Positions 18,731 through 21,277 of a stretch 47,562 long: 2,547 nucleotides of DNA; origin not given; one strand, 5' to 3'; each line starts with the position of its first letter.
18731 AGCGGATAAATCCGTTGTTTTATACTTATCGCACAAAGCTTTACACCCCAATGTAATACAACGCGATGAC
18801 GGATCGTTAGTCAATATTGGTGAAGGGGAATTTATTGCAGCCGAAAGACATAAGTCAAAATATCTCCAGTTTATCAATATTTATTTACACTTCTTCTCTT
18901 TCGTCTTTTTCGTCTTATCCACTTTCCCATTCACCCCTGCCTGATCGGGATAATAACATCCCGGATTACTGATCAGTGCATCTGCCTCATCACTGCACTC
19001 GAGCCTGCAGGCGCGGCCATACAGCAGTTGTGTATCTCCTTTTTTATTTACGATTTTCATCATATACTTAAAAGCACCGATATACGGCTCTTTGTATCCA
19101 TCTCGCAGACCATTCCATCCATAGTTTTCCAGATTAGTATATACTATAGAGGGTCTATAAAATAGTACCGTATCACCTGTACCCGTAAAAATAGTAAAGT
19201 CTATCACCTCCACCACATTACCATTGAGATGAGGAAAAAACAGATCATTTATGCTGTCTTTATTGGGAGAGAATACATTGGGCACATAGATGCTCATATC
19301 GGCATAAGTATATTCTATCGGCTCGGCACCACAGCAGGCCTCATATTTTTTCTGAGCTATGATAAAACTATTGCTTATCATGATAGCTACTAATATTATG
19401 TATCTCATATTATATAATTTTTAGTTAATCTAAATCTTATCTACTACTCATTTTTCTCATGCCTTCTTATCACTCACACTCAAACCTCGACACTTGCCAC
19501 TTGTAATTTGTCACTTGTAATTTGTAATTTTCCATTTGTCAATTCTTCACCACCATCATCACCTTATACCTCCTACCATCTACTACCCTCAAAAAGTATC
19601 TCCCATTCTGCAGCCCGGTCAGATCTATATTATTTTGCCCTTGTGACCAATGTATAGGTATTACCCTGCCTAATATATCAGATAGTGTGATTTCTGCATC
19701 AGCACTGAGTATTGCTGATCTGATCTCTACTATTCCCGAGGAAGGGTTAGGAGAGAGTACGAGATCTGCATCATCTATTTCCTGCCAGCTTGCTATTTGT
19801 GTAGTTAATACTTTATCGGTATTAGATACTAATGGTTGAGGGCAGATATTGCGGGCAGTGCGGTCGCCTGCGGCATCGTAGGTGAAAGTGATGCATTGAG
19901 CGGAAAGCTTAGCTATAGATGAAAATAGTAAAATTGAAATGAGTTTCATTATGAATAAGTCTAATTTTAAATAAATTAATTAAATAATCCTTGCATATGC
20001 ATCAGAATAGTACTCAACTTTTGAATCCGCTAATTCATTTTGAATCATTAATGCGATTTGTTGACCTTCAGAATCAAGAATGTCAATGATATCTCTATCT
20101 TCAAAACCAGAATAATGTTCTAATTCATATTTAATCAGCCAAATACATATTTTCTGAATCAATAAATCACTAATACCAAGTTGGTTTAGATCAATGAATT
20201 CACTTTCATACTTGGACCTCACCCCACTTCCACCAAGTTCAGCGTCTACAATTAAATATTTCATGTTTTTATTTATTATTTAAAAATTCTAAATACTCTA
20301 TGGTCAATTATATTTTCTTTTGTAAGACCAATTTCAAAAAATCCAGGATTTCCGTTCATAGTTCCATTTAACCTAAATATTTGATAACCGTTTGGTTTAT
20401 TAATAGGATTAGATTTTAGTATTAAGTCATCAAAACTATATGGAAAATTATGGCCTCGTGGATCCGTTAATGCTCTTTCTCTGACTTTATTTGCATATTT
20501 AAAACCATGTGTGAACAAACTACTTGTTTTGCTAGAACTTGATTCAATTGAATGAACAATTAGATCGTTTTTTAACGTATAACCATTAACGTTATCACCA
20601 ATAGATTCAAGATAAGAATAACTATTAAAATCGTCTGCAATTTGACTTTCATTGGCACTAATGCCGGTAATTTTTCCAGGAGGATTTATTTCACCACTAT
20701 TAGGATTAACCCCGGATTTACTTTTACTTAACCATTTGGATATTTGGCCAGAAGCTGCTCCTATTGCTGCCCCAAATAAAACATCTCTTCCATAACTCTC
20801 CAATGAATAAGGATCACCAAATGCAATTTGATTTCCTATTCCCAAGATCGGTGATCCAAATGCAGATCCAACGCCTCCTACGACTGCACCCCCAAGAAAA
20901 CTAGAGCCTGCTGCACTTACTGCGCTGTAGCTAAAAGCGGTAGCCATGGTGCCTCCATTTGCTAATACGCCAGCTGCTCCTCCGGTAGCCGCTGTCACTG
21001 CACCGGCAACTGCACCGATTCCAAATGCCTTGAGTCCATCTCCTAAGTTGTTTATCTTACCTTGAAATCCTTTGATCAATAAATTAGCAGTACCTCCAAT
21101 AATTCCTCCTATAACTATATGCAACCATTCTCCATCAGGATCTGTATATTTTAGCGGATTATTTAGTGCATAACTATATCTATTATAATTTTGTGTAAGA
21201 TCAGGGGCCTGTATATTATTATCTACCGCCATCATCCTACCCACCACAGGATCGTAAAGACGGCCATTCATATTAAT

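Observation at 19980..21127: Unassigned RHS toxin tip: glycine-zipper segment plus a ~90-aa terminal domain, with an AT-rich toxin-immunity module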

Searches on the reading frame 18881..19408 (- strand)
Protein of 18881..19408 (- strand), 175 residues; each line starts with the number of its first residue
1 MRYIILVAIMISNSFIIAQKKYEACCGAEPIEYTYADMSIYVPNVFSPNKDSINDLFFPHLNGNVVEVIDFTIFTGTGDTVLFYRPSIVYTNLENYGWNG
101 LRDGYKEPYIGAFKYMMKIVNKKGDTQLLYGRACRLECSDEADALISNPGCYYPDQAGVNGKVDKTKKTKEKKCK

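Call 3: search_protein_families(library=pfam, proteins=[window:18881-19408:-], max_evalue=1)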
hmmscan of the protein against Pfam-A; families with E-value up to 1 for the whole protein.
window:18881-19408:- (175 aa): 1 family
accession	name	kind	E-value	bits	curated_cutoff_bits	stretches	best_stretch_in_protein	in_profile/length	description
PF13585.12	CHU_C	-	0.00059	20.3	27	1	41-125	2-78/86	CHU_C Type IX secretion signal domain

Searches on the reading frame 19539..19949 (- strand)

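Call 3: search_protein_families(library=pfam, proteins=[window:19539-19949:-], max_evalue=1)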
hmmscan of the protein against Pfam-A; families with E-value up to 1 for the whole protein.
window:19539-19949:- (136 aa): 1 family
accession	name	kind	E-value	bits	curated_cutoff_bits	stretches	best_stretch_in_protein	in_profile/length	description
PF18962.6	Por_Secre_tail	-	2.4e-09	37.8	27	1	67-127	3-67/75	Secretion system C-terminal sorting domain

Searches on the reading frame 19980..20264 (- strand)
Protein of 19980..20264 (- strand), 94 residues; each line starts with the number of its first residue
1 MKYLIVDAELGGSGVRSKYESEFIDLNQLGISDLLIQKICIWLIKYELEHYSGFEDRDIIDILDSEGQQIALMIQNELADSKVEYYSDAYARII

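Call 3: search_protein_families(library=pfam, proteins=[window:19980-20264:-], max_evalue=1)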
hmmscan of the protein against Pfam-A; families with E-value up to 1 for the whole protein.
window:19980-20264:- (94 aa): 0 families

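Call 4: search_protein_families(library=ncbifam, proteins=[window:19980-20264:-], max_evalue=1)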
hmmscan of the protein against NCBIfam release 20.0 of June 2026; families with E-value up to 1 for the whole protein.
window:19980-20264:- (94 aa): 0 families

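Call 7: search_solved_structures(query=window:19980-20264:-, max_evalue=10)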
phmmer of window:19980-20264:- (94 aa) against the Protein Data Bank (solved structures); distinct sequences matched with E-value up to 10: 1.
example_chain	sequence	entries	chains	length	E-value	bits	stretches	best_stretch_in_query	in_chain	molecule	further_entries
1j3t_A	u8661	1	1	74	2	12.1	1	29-66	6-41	Intersectin 2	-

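Call 13: find_homologous_proteins(query=window:19980-20264:-, max_evalue=0.01)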
Query window:19980-20264:- (94 aa): 1 proteins with E <= 0.01 among 3 candidates.
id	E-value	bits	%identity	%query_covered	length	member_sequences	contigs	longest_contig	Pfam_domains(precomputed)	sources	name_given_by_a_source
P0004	6.6e-53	194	100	100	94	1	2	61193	-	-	-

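Call 40: search_protein_families(library=pfam, proteins=[window:19983-20264:-], max_evalue=10)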
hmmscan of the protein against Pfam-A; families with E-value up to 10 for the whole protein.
seq(94 aa): 0 families

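Call 43: find_encoding_contigs(protein=window:19980-20264:-, flank=3000, max_places=4)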
Protein window:19980-20264:- (94 aa): 2 contigs read that carry it; 2 places shown.
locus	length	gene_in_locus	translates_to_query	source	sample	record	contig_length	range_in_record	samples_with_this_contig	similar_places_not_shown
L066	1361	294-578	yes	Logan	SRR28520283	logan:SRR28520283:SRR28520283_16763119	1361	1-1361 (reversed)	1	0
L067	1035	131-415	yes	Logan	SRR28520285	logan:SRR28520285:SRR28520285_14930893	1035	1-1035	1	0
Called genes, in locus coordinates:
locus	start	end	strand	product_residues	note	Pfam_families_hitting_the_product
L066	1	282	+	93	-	?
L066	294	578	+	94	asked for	-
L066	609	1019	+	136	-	PF18962:Por_Secre_tail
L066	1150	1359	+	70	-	?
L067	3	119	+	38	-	?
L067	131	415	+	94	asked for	-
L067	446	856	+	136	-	PF18962:Por_Secre_tail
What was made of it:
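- Tried and rejected: Only two short Logan contigs carry the identical immunity gene (call 43).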

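Call 72: search_protein_families(library=pfam, alignment_id=A4, max_evalue=10)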
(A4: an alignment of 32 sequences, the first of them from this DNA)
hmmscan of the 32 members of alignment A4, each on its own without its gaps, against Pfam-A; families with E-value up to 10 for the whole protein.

A. member 1, seq(94 aa): 0 families

B. families by the number of members that match (of 32 scanned): 16 families
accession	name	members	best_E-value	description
PF12066.13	SERRATE_Ars2_N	2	0.0077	SERRATE/Ars2, N-terminal domain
PF10696.14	DUF2501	1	0.015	Protein of unknown function (DUF2501)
PF22032.1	Hen1_N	1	0.027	Hen1 N-terminal domain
PF13518.12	HTH_28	1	0.044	Helix-turn-helix domain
PF11542.14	Mdv1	1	0.054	Mitochondrial division protein 1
PF20282.3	CTD6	1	0.06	C-terminal domain 6 of the ABC-three component (ABC-3C) systems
PF03665.18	UPF0172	1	0.082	Uncharacterised protein family (UPF0172)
PF24434.1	DUF7557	1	0.1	Family of unknown function (DUF7557)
PF01596.23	Methyltransf_3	1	0.11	O-methyltransferase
PF13565.12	HTH_32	1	0.11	Homeodomain-like domain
PF09551.15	Spore_II_R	1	0.14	Stage II sporulation protein R (spore_II_R)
PF00213.23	OSCP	1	0.17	ATP synthase delta (OSCP) subunit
PF23976.1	DUF7302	1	0.18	Family of unknown function (DUF7302)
PF00542.24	Ribosomal_L12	1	0.18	Ribosomal protein L7/L12 C-terminal domain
PF04673.18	Cyclase_polyket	1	0.19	Polyketide synthesis cyclase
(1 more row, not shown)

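Call 73: search_solved_structures(query=A4, max_evalue=10)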
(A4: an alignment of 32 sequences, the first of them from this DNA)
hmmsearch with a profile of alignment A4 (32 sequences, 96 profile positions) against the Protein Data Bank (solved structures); distinct sequences matched with E-value up to 10: 5.
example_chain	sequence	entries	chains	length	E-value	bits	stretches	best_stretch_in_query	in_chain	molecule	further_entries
7m5f_A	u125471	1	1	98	3e-05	27.2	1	2-87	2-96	CdiI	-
3i2w_A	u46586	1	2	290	2.5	11.4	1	30-93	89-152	Syndapin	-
7mcd_A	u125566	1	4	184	3.1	11.1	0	57-82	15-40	AI-designed TIM-barrel F15C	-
7tbi_M1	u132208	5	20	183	4.8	10.5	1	32-76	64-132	Nsp1 | NUP62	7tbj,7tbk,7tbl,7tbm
5cws_C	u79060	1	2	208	6.9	10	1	32-76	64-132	Nucleoporin NSP1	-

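Call 74: search_solved_structures(query=A4, max_evalue=0.01, show_alignments=1)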
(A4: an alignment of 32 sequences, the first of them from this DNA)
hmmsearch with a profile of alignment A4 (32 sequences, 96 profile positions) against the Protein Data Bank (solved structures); distinct sequences matched with E-value up to 0.01: 1.
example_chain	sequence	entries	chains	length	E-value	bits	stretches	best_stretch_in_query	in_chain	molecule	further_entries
7m5f_A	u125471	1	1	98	3e-05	27.2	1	2-87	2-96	CdiI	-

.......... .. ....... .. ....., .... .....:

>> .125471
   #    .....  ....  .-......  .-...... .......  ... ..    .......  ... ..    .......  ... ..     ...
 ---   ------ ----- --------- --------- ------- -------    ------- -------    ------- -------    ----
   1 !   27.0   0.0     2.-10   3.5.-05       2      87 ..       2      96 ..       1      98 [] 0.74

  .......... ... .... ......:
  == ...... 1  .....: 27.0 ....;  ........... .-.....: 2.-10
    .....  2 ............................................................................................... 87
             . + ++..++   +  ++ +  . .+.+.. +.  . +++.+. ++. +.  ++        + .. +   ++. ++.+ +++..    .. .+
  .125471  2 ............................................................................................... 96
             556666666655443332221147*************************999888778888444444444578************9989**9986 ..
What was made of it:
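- The A4 profile hits 7M5F_A (CdiI) at E 3e-5 (calls 73, 74).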

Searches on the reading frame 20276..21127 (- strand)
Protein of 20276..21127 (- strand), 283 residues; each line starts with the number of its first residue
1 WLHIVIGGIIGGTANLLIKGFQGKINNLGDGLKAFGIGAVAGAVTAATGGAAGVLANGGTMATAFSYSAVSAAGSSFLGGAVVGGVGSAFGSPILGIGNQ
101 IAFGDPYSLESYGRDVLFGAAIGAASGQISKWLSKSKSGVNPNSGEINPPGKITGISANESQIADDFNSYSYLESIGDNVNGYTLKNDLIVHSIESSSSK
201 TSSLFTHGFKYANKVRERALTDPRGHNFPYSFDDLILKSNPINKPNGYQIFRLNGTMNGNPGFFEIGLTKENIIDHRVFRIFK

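Call 3: search_protein_families(library=pfam, proteins=[window:20276-21127:-], max_evalue=1)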
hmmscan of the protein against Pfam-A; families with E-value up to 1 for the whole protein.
window:20276-21127:- (283 aa): 0 families

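Call 4: search_protein_families(library=ncbifam, proteins=[window:20276-21127:-], max_evalue=1)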
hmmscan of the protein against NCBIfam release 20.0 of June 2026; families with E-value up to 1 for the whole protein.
window:20276-21127:- (283 aa): 0 families

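Call 6: search_solved_structures(query=window:20276-21127:-, max_evalue=10)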
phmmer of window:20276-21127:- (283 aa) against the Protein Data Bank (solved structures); distinct sequences matched with E-value up to 10: 4.
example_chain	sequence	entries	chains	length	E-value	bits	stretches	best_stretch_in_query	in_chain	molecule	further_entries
9fov_A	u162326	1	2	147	0.59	12.9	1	208-231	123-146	Tryparedoxin, putative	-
9ctk_A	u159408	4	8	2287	0.88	12.4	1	129-193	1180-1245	Polyketide synthase 2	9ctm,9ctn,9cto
9cti_A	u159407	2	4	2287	0.88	12.4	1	129-193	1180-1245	EcPKS2 - condensing domain bound to malonyl-CoA and malonyl | Polyketide synthase 2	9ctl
4rnc_A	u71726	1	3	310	1.8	11.4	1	11-123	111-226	Esterase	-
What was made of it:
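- Closest known: Solved Rhs effectors. Different: The tips are unrelated (call 6).
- The tip has no sequence match to any solved protein, Rhs toxin tips included (call 6).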
